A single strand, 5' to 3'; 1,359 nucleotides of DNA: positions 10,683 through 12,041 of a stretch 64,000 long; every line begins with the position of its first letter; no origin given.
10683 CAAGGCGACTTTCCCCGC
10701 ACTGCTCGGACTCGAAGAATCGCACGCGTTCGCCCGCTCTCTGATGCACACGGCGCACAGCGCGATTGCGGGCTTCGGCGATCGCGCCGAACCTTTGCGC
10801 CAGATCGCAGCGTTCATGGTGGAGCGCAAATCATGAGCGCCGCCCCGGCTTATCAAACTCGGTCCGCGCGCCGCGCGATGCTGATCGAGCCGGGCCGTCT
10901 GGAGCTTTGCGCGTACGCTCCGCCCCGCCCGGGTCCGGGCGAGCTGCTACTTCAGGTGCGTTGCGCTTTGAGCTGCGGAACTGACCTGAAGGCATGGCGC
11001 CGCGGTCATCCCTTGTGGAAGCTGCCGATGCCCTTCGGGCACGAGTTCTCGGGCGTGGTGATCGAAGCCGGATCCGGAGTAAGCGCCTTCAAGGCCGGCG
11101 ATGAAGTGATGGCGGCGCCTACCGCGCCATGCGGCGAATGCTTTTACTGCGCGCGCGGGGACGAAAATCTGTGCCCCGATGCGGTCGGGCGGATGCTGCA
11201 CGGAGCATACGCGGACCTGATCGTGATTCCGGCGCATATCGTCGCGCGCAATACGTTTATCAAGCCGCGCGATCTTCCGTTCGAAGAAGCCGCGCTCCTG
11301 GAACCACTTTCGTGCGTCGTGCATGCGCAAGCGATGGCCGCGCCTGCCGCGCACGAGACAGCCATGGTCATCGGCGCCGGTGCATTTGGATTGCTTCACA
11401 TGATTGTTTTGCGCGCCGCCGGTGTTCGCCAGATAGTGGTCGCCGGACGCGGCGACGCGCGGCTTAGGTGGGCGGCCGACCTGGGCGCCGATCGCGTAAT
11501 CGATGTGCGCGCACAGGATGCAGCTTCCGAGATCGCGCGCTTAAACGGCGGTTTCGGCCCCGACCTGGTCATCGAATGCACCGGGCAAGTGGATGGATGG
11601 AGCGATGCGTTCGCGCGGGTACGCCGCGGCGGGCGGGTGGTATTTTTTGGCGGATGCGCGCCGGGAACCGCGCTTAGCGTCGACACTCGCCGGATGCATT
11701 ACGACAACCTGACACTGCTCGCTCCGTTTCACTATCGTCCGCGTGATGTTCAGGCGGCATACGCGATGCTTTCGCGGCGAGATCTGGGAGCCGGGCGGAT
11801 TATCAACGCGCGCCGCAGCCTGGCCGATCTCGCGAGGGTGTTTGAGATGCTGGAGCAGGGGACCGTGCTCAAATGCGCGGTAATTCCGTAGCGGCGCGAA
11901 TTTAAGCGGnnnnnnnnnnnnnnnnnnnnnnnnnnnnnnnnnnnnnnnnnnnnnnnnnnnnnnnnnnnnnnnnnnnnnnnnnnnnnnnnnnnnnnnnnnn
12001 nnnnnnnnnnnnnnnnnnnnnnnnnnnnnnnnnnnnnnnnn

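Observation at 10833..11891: Zn-alcohol dehydrogenase translationally coupled to ispA inside the hopanoid cluster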

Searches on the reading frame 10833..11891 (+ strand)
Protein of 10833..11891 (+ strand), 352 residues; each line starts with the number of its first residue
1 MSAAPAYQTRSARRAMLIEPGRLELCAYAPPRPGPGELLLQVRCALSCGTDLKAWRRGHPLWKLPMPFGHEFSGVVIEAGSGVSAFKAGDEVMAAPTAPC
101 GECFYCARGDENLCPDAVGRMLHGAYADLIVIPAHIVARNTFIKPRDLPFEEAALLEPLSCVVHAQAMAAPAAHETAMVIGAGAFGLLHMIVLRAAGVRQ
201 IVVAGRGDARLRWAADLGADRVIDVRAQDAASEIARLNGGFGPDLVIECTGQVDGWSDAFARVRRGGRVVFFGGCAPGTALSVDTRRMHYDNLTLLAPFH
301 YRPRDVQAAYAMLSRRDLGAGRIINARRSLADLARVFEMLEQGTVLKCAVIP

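Call 3: search_protein_families(library=pfam, proteins=[window:10833-11891:+])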
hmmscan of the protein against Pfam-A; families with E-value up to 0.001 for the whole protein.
window:10833-11891:+ (352 aa): 5 families
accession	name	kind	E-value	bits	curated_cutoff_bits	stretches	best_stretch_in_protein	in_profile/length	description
PF08240.17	ADH_N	-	8.2e-27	93.9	23.5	1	34-138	1-100/104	Alcohol dehydrogenase GroES-like domain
PF00107.32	ADH_zinc_N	-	7.7e-22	78.1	31.8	1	186-314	3-128/129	Zinc-binding dehydrogenase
PF16912.11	Glu_dehyd_C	-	5.1e-11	42.9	34.9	1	153-291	4-147/211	Glucose dehydrogenase C-terminus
PF13602.12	ADH_zinc_N_2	-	2.5e-05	25.6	27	1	217-344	1-127/134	Zinc-binding dehydrogenase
PF01488.26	Shikimate_DH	-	0.00092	19.7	24.3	0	170-213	8-51/138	Shikimate / quinate 5-dehydrogenase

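Call 4: search_protein_families(library=ncbifam, proteins=[window:10833-11891:+])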
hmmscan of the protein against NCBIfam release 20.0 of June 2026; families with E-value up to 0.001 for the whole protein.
window:10833-11891:+ (352 aa): 24 families
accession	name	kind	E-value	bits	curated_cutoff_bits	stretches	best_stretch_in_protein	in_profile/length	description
NF003808.0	PRK05396.1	equivalog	3.4e-46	157.7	380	1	24-347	14-335/341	L-threonine 3-dehydrogenase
TIGR00692.1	tdh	equivalog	3.5e-45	154.5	458.35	1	30-345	18-333/340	L-threonine 3-dehydrogenase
NF041097.1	keto_inos_dh_IolM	equivalog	1.9e-40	138.7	450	1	12-284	29-322/389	scyllo-inosose 3-dehydrogenase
NF007489.0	PRK10083.1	equivalog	3.3e-36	124.9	376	1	19-350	8-333/339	Zn-dependent oxidoreductase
TIGR03451.1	mycoS_dep_FDH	equivalog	1.8e-32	112.6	512.9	1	31-350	22-356/358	S-(hydroxymethyl)mycothiol dehydrogenase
TIGR03366.1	HpnZ_proposed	hypoth_equivalog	3.5e-31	108.6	328.1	1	32-315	2-295/315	putative phosphonate catabolism associated alcohol dehydrogenase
NF010344.0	PRK13771.1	subfamily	5.5e-31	107.8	349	1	27-342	17-322/334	putative alcohol dehydrogenase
NF007642.0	PRK10309.1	equivalog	8.8e-27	94.2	550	1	37-251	27-238/347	galactitol-1-phosphate 5-dehydrogenase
NF041172.1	AcrlCoa_red_Thmprot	equivalog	2.9e-25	88.9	500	1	28-343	18-324/334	acryloyl-CoA reductase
NF007375.0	PRK09880.1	equivalog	8.1e-25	87.3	469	1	38-275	30-268/344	L-idonate 5-dehydrogenase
TIGR03989.1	Rxyl_3153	subfamily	1.3e-23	83.9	440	2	32-125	23-115/370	NDMA-dependent alcohol dehydrogenase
TIGR03201.1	dearomat_had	equivalog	5.9e-22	78.2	338.65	1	16-345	3-341/349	6-hydroxycyclohex-1-ene-1-carbonyl-CoA dehydrogenase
NF006940.0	PRK09422.1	equivalog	9e-20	70.9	344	1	36-350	25-332/338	alcohol dehydrogenase AdhP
TIGR02822.1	adh_fam_2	subfamily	3.2e-19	69.2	283.5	1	15-225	7-216/329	zinc-binding alcohol dehydrogenase family protein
TIGR02818.1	adh_III_F_hyde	equivalog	3.4e-17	62.6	543.95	1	33-115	24-106/368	S-(hydroxymethyl)glutathione dehydrogenase/class III alcohol dehydrogenase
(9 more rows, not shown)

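Call 7: find_homologous_proteins(query=window:10833-11888:+, max_evalue=1e-20)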
Query window:10833-11888:+ (352 aa): 1618 proteins with E <= 1e-20 among 8000 candidates; the best 120 are listed.
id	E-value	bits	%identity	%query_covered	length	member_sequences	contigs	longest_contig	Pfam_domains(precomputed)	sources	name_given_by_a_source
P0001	3.9e-234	794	100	100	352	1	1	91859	PF00107.33,PF16912.12,PF13602.13,PF08240.18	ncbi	-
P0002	7.2e-182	622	77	100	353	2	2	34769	PF00107.33,PF16912.12,PF13602.13,PF08240.18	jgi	-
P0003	8.9e-182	622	77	100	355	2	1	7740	PF00107.33,PF16912.12,PF08240.18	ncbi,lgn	ncbi:MAG: zinc-dependent alcohol dehydrogenase [Candidatus Binataceae bacterium]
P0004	7.9e-181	619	77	98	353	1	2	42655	PF00107.33,PF16912.12,PF08240.18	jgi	jgi:L-iditol 2-dehydrogenase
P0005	8.4e-181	619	76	100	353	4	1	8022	PF00107.33,PF16912.12,PF13602.13,PF08240.18,PF01488.27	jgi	jgi:L-iditol 2-dehydrogenase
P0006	8.8e-181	619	77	98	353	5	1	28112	PF00107.33,PF16912.12,PF13602.13,PF08240.18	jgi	jgi:L-iditol 2-dehydrogenase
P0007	1.7e-180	618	74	100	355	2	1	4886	PF00107.33,PF16912.12,PF13602.13,PF08240.18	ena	-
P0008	2.5e-180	617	77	97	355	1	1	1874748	PF00107.33,PF16912.12,PF13602.13,PF08240.18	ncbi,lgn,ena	-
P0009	7.2e-180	616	74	100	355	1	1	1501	PF00107.33,PF16912.12,PF08240.18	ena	-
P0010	1.8e-179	614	77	98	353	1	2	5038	PF00107.33,PF16912.12,PF13602.13,PF08240.18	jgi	jgi:L-iditol 2-dehydrogenase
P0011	2.2e-179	614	75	98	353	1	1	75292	PF00107.33,PF16912.12,PF08240.18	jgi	jgi:L-iditol 2-dehydrogenase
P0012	3.4e-179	613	77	98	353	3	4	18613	PF00107.33,PF16912.12,PF08240.18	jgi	jgi:L-iditol 2-dehydrogenase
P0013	4.5e-179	613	74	100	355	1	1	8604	PF00107.33,PF16912.12,PF08240.18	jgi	-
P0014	1.9e-178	611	75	97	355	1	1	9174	PF00107.33,PF16912.12,PF13602.13,PF08240.18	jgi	jgi:L-iditol 2-dehydrogenase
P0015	2.1e-178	611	77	97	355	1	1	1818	PF00107.33,PF16912.12,PF13602.13,PF08240.18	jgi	-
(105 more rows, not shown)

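Call 8: search_solved_structures(query=window:10833-11888:+, max_evalue=1e-10, show_alignments=1)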
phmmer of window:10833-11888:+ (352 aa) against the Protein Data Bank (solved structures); distinct sequences matched with E-value up to 1e-10: 123 (the best 60 are shown).
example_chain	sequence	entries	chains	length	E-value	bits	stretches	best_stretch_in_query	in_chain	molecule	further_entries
2d8a_A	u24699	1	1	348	1.1e-38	136.5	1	18-284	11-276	Probable L-threonine 3-dehydrogenase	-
2dfv_A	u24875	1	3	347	1.1e-38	136.5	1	19-284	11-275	Probable L-threonine 3-dehydrogenase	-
1pl6_A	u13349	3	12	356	1e-37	133.3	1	18-348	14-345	Sorbitol dehydrogenase | human sorbitol dehydrogenase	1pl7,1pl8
3qe3_A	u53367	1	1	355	4.6e-36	127.8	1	18-348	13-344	Sorbitol dehydrogenase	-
3gfb_A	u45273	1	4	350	5.7e-36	127.5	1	23-273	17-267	L-threonine 3-dehydrogenase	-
4ej6_A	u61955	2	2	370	3.8e-35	124.8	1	17-336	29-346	Putative zinc-binding dehydrogenase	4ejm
2dq4_A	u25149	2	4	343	1.4e-34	123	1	23-267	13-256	L-threonine 3-dehydrogenase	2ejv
5vm2_A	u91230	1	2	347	1e-32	116.8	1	14-305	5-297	Alcohol dehydrogenase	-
2eih_A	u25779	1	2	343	1.2e-32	116.6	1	20-296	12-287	Alcohol dehydrogenase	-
4ilk_A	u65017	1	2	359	1.6e-32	116.2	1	14-274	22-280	Starvation sensing protein rspB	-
1e3j_A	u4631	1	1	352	2.7e-32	115.4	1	16-273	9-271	NADP(H)-DEPENDENT KETOSE REDUCTASE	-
5kia_A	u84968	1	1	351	6.6e-32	114.1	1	22-337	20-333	L-threonine 3-dehydrogenase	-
7y9p_A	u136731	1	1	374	1.1e-31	113.4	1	29-313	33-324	Xylitol dehydrogenase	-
5k1s_A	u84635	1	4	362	1.8e-28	102.9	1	19-279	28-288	Oxidoreductase, zinc-binding dehydrogenase family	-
6iqd_A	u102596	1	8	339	3e-26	95.6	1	23-345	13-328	Alcohol dehydrogenase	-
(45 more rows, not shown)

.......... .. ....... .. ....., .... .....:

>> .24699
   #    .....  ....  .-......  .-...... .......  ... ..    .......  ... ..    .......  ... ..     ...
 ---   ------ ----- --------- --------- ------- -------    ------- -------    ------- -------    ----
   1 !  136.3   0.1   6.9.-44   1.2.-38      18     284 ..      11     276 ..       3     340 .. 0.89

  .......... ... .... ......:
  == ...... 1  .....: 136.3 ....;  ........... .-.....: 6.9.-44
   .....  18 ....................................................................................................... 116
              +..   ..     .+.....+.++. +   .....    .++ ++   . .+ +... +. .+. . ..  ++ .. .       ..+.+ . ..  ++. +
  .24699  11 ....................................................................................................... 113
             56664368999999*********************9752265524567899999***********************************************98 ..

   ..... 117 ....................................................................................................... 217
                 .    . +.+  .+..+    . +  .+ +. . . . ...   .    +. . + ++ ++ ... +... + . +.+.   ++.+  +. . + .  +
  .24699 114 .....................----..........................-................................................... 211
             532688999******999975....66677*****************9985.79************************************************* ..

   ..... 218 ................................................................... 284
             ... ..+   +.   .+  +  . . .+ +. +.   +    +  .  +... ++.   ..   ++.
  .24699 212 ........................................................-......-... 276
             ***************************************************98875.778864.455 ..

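Call 9: find_related_loci(query=window:10833-11888:+, collection=genome_contigs, flank=6000)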
Query window:10833-11888:+ (352 aa) in genome_contigs; peptide patterns used: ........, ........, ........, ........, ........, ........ (x = any residue, [..] = any of these).
229 stretches matched a pattern; 107 encode a relative of the query (tblastn E <= 1e-3); the best 80 are kept; 80 distinct loci.
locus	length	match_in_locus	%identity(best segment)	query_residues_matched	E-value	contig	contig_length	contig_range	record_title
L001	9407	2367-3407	78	5-352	0e+0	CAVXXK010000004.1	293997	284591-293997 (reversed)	MAG: uncultured delta proteobacterium isolate MFD03044.bin.1.149 genome assembly, contig: contig_34609, whole genome sho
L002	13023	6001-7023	76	12-352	0e+0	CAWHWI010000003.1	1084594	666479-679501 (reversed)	MAG: uncultured delta proteobacterium isolate MFD04463.bin.1.219 genome assembly, contig: contig_60011, whole genome sho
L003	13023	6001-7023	77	12-352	0e+0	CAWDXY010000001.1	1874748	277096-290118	MAG: uncultured delta proteobacterium isolate MFD01248.bin.1.21 genome assembly, contig: contig_13844, whole genome shot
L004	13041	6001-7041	78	5-352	0e+0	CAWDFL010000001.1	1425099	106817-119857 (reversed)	MAG: uncultured delta proteobacterium isolate MFD06092.bin.1.174 genome assembly, contig: contig_10576, whole genome sho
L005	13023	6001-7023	76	12-352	4e-180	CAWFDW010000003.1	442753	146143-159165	MAG: uncultured delta proteobacterium isolate MFD05513.bin.2.169 genome assembly, contig: contig_24969, whole genome sho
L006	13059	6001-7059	77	1-352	2e-179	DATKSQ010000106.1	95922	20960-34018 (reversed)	MAG TPA_asm: Candidatus Binataceae bacterium isolate SMAG_U14058 k141_1418165, whole genome shotgun sequence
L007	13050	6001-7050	76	2-352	7e-180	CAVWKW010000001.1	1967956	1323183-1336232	MAG: uncultured delta proteobacterium isolate MFD04434.bin.1.117 genome assembly, contig: contig_3121, whole genome shot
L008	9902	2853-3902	76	2-352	3e-179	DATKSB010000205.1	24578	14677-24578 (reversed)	MAG TPA_asm: Candidatus Binataceae bacterium isolate SMAG_U14043 k141_912865, whole genome shotgun sequence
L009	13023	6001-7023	75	12-352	3e-179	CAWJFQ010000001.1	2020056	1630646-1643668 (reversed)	MAG: uncultured delta proteobacterium isolate MFD03399.bin.2.69 genome assembly, contig: contig_10577, whole genome shot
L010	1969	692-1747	73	1-352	0e+0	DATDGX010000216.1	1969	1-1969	MAG TPA_asm: Candidatus Binataceae bacterium isolate SMAG_U263 k141_440094, whole genome shotgun sequence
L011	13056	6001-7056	76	1-352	1e-177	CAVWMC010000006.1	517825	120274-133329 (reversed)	MAG: uncultured delta proteobacterium isolate MFD04463.bin.1.288 genome assembly, contig: contig_31874, whole genome sho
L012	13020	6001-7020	74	13-352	5e-175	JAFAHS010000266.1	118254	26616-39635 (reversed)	MAG: Deltaproteobacteria bacterium isolate CP_BE_BS_27 BE_BS_k147_8490879, whole genome shotgun sequence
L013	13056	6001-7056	75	1-352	4e-175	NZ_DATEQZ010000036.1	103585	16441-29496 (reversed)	MAG: Candidatus Binatus sp. isolate SMAG_U9060 k141_302317, whole genome shotgun sequence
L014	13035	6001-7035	74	9-352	7e-175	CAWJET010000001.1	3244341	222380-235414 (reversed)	MAG: uncultured delta proteobacterium isolate MFD09222.bin.1.22 genome assembly, contig: contig_37878, whole genome shot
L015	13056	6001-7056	73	1-352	5e-174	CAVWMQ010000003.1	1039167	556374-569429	MAG: uncultured delta proteobacterium isolate MFD01248.bin.1.68 genome assembly, contig: contig_1630, whole genome shotg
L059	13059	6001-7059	45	2-352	3e-95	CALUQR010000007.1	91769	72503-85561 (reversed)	MAG: Candidatus Eremiobacteraeota bacterium isolate BRZ_DV__bin14 genome assembly, contig: BRZ_DV_NODE_316_length_91769_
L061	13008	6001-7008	47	16-352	4e-92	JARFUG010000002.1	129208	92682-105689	MAG: Desulfuromonadales bacterium isolate QDN-W04B-4228_sbin_13 NODE_109_length_129208_cov_27.530727, whole genome shotg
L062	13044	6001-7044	44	8-352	2e-91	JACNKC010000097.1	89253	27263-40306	MAG: Proteobacteria bacterium isolate NIOZ-UU50 NIOZ-UU_NODE_195_length_89253_cov_10.1005, whole genome shotgun sequence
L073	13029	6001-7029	44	5-350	2e-85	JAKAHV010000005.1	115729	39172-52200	MAG: Nitrospirae bacterium isolate WY3.bin132 NODE_226_length_115729_cov_2.424110, whole genome shotgun sequence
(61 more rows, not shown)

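Call 15: search_protein_families(library=pfam, proteins=[L073:7050-8096:+, L073:8093-8608:+, L073:8683-10245:+, L073:10248-11336:+, L073:11323-12834:+, L062:8135-8464:+, L062:8468-10117:+, L062:10132-12279:-, L059:3878-5902:-, L059:7105-8250:-], max_evalue=0.00001)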
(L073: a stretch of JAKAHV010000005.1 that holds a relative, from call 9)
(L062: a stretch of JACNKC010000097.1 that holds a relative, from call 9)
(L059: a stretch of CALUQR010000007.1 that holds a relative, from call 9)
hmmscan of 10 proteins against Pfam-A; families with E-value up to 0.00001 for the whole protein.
L073:7050-8096:+ (348 aa): 3 families
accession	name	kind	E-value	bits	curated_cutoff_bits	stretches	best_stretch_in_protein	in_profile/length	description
PF08240.17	ADH_N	-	5.3e-23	81.7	23.5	1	23-126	1-98/104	Alcohol dehydrogenase GroES-like domain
PF00107.32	ADH_zinc_N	-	1.2e-20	74.2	31.8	1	180-308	3-128/129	Zinc-binding dehydrogenase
PF13602.12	ADH_zinc_N_2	-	5.4e-07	31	27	1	211-337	1-126/134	Zinc-binding dehydrogenase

L073:8093-8608:+ (171 aa): 1 family
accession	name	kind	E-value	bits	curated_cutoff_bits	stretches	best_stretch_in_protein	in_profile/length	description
PF07883.17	Cupin_2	-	1.6e-09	37.8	27.2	1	72-139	2-69/70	Cupin domain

L073:8683-10245:+ (520 aa): 1 family
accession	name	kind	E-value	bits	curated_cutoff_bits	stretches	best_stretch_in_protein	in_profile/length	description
PF05140.19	ResB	-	2.9e-94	317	24.6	1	18-508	2-485/486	ResB-like family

L073:10248-11336:+ (362 aa): 1 family
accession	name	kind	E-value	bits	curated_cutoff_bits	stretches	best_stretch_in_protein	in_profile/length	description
PF01578.25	Cytochrom_C_asm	-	1.4e-47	162.6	29.9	1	73-357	2-212/212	Cytochrome C assembly protein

L073:11323-12834:+ (503 aa): 2 families
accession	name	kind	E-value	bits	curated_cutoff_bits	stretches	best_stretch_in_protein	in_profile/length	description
PF02518.31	HATPase_c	-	5.9e-27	94.8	26.4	1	390-492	2-107/111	Histidine kinase-, DNA gyrase B-, and HSP90-like ATPase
PF00512.31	HisKA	-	2e-13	50.6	26.9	1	281-342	2-62/66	His Kinase A (phospho-acceptor) domain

L062:8135-8464:+ (109 aa): 0 families

L062:8468-10117:+ (549 aa): 0 families

L062:10132-12279:- (715 aa): 0 families

L059:3878-5902:- (674 aa): 6 families
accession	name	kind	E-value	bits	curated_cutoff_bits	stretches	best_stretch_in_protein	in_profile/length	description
PF11398.14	DUF2813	-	2.9e-44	152.4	21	2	361-492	242-371/372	Protein of unknown function (DUF2813)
PF13175.12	AAA_15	-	1.8e-21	77.6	32.1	1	1-431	1-356/374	AAA ATPase domain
PF13476.12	AAA_23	-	5.2e-13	50.5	27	1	5-89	1-80/201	AAA domain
PF20469.4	OLD-like_TOPRIM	-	1.8e-11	44.8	23.2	1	494-558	1-67/67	Overcoming lysogenization defect protein-like, TOPRIM domain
PF02463.25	SMC_N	-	2.5e-10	40.6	40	1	3-50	2-51/220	RecF/RecN/SMC N terminal domain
PF13304.12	AAA_21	-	9.4e-08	32.9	27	0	25-49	1-31/304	AAA domain, putative AbiEii toxin, Type IV TA system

L059:7105-8250:- (381 aa): 4 families
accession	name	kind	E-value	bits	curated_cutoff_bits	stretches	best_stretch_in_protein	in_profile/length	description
PF07478.18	Dala_Dala_lig_C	-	6.5e-67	225.4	24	1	161-365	1-204/204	D-ala D-ala ligase C-terminus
PF01820.27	Dala_Dala_lig_N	-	2e-32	112.7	34.6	1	22-144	1-121/121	D-ala D-ala ligase N-terminus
PF02786.22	CPSase_L_D2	-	2.3e-09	37.5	19.8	1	154-335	1-178/211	Carbamoyl-phosphate synthase L chain, ATP binding domain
PF02222.28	ATP-grasp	-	6.7e-07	29.6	27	1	184-334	19-160/179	ATP-grasp domain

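Call 32: search_protein_representatives(protein=window:10833-11888:+)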
Query: 352 residues. Proteins with E-value up to 0.001 (for the whole library): 38481; up to 1e-10: 14458; up to 1e-30: 1322. The best 150 are listed.
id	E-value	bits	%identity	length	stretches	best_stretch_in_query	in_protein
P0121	4.6e-132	456.8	75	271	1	10-268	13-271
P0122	9.8e-114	396.5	75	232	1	121-352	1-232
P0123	2.7e-95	335.8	47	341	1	14-348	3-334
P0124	1.6e-89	316.9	47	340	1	14-352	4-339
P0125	6.4e-89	314.9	44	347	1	9-352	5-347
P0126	4.2e-86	305.6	42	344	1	15-352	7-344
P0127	5.9e-86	305.1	44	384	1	16-351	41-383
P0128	6.2e-85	301.8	43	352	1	14-350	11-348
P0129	2.0e-84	300.1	46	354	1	16-352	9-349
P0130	4.2e-83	295.7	40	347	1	17-351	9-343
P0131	1.2e-80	287.7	41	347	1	16-352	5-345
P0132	1.7e-80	287.2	43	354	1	15-352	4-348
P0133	2.7e-80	286.5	45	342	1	23-352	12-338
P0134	2.9e-80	286.4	43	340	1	12-352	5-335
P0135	9.7e-80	284.7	43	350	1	17-349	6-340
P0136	7.3e-79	281.8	44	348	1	16-343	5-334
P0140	1.2e-77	277.7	43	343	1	13-349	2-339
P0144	7.1e-76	272.0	47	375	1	23-344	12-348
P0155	7.5e-69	248.9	42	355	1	23-339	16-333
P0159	8.8e-67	242.1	47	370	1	12-251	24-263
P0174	8.5e-62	225.7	43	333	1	21-352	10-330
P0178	2.6e-61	224.1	36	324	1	30-343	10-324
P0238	9.7e-50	186.0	32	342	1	26-341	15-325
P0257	1.5e-47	178.8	42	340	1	13-314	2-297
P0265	1.3e-46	175.7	38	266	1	92-352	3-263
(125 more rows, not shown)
